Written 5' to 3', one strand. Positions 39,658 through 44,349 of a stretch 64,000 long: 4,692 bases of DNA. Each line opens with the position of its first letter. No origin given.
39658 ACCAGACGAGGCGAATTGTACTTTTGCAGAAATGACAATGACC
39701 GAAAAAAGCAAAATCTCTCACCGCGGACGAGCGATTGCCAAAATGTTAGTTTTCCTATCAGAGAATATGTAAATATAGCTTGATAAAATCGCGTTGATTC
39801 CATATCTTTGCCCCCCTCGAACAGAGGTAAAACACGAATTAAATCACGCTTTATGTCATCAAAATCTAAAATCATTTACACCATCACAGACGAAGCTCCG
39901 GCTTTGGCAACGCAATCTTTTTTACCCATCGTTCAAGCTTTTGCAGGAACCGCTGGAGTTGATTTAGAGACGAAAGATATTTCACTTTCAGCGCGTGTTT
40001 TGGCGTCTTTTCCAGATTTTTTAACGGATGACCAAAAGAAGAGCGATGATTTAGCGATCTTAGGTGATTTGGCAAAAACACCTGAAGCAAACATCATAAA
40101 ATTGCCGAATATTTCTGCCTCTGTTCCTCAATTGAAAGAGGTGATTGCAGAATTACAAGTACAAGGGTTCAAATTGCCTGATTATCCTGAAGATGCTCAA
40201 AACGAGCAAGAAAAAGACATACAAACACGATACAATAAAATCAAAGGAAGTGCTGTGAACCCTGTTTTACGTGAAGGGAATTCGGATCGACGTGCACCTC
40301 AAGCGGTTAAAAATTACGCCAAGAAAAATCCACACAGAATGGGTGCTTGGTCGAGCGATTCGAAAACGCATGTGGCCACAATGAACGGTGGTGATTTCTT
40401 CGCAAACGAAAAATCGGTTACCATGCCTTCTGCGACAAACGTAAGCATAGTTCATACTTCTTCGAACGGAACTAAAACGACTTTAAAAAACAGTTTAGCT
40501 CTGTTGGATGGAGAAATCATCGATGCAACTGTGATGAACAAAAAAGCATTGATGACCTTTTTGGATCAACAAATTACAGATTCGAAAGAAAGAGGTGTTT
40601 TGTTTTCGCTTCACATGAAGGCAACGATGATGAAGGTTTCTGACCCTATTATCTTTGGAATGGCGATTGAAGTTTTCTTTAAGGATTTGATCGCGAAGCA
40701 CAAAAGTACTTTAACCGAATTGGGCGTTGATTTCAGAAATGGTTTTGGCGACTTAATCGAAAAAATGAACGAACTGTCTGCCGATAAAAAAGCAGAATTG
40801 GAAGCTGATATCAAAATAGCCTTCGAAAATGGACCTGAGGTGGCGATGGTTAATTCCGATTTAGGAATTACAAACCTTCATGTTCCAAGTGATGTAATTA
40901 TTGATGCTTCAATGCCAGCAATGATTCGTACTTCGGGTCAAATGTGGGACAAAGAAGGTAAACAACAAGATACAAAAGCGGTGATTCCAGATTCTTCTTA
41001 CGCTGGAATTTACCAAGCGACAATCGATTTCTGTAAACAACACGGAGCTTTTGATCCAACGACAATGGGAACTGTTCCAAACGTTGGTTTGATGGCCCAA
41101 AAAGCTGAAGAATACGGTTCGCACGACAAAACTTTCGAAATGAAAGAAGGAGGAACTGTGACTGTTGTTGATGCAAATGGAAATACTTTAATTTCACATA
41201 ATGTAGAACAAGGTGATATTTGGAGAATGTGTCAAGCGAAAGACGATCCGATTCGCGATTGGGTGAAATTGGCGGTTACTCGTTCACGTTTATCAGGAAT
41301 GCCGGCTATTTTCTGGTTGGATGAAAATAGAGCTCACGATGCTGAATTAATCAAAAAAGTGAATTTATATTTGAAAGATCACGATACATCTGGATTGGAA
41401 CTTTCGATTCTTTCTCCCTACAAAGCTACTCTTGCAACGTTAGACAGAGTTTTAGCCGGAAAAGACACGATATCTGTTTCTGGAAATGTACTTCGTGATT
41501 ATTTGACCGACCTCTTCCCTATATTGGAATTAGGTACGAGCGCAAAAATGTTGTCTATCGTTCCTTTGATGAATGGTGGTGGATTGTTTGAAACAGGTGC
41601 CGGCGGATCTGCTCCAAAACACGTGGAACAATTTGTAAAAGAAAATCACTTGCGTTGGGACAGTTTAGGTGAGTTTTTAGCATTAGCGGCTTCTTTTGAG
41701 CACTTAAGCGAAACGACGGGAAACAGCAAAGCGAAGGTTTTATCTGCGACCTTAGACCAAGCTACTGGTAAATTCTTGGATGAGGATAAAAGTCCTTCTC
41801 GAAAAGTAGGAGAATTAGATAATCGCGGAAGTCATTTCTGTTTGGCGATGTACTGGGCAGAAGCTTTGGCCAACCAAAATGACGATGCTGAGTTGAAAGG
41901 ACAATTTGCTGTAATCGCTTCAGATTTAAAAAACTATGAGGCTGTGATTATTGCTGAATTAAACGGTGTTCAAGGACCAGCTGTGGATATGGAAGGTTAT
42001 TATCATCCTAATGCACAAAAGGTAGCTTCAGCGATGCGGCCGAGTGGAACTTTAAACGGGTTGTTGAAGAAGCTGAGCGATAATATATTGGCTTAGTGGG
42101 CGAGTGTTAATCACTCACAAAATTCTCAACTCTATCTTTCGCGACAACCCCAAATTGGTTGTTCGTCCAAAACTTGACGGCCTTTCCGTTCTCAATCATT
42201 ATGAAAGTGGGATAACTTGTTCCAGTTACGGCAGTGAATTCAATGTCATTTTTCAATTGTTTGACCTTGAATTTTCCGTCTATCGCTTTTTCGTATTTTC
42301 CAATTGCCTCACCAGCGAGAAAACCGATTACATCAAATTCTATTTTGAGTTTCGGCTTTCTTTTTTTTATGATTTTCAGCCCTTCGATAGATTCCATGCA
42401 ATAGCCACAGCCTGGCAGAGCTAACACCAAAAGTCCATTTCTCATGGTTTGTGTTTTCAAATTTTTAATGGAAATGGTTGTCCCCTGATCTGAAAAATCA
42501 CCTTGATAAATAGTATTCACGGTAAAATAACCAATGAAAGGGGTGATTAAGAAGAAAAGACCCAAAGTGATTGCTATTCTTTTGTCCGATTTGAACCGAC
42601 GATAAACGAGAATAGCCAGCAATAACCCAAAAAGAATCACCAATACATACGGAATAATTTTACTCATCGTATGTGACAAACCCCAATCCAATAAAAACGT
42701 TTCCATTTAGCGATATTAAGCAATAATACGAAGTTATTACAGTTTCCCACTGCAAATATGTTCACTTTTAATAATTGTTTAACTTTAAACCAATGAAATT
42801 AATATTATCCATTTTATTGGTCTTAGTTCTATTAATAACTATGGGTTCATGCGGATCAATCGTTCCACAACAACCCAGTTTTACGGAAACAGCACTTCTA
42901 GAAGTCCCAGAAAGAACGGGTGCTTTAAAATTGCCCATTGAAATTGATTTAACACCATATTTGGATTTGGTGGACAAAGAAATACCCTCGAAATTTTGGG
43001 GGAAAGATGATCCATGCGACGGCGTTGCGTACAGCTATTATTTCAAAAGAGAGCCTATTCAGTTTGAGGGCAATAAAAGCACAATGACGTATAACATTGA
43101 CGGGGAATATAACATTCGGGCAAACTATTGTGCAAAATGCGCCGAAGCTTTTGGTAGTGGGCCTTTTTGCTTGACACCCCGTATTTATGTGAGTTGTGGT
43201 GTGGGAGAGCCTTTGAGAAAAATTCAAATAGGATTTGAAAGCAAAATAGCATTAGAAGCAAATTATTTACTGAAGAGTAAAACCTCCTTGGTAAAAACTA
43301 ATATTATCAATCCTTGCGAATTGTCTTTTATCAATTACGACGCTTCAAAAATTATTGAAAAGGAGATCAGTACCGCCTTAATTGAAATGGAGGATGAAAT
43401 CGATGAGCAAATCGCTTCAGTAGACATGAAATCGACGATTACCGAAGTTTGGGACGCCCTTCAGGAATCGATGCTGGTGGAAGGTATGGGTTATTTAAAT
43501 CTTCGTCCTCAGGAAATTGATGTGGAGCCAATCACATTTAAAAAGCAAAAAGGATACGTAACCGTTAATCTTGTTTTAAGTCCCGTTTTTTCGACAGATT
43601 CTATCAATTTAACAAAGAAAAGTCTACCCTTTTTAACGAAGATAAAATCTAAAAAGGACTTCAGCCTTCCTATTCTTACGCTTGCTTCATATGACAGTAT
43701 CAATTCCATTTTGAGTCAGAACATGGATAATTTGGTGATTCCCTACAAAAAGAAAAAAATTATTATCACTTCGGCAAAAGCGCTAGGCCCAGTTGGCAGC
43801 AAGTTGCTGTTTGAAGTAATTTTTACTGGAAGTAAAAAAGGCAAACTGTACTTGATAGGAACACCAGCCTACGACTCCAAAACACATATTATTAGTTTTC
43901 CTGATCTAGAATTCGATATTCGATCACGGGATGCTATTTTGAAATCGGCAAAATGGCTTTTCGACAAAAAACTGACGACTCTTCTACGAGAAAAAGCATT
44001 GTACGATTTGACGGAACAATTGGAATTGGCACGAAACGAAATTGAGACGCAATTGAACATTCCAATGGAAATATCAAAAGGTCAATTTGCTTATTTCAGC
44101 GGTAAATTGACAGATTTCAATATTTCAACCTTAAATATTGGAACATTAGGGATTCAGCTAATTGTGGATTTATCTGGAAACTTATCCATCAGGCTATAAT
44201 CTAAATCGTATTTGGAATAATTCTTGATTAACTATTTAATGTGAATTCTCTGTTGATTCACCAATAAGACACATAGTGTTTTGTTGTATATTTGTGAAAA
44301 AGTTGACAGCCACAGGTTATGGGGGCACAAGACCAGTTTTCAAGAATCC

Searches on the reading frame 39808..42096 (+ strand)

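Call 26: search_protein_families(library=pfam, proteins=[window:39808-42096:+], max_evalue=0.00001)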
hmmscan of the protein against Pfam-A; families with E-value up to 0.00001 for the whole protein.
window:39808-42096:+ (762 aa): 1 family
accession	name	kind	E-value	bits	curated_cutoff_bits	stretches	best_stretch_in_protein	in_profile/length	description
PF03971.19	IDH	-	0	1289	25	1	21-753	1-733/734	Monomeric isocitrate dehydrogenase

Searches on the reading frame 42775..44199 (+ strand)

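Call 26: search_protein_families(library=pfam, proteins=[window:42775-44199:+], max_evalue=0.00001)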
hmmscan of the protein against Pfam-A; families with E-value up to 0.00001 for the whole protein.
window:42775-44199:+ (474 aa): 1 family
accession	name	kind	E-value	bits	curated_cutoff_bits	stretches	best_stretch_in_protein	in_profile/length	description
PF14356.11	DUF4403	-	6.7e-71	239.6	28.3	1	51-473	5-424/425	Domain of unknown function (DUF4403)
